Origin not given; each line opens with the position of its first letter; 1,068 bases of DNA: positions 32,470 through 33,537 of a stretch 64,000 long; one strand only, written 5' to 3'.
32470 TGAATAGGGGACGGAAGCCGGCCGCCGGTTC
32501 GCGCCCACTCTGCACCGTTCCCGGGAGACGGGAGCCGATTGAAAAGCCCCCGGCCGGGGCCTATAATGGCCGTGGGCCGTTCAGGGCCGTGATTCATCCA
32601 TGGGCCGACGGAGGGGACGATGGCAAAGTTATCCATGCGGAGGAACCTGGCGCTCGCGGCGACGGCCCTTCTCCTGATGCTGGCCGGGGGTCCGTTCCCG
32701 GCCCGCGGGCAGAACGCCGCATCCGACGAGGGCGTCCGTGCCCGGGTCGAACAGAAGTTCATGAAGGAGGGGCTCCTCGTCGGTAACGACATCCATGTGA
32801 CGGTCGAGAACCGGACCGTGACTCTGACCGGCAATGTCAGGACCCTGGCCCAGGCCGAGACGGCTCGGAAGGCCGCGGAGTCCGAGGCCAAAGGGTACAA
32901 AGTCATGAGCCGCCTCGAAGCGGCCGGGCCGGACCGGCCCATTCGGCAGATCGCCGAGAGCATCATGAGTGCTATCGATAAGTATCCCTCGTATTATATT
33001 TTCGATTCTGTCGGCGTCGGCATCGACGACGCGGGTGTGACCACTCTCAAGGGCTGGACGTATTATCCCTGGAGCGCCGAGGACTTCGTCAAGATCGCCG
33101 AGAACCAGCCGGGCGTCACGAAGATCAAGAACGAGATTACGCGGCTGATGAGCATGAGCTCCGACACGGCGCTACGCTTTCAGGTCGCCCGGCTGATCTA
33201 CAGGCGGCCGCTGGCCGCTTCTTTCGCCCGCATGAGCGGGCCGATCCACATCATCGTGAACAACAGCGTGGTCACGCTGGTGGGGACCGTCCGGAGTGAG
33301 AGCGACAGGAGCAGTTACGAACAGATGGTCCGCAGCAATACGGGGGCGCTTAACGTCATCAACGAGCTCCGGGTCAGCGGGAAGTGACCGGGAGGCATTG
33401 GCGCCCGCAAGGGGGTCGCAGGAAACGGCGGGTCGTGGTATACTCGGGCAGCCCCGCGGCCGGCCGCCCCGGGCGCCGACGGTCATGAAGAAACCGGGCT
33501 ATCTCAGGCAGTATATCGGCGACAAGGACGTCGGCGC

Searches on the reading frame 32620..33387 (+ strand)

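Call 51: search_protein_families(library=pfam, proteins=[window:32620-33387:+], max_evalue=0.00001)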
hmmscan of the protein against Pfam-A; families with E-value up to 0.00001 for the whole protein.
window:32620-33387:+ (255 aa): 1 family
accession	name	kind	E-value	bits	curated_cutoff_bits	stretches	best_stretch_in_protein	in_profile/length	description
PF04972.22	BON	-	2.8e-26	92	27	2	35-100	1-66/69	BON domain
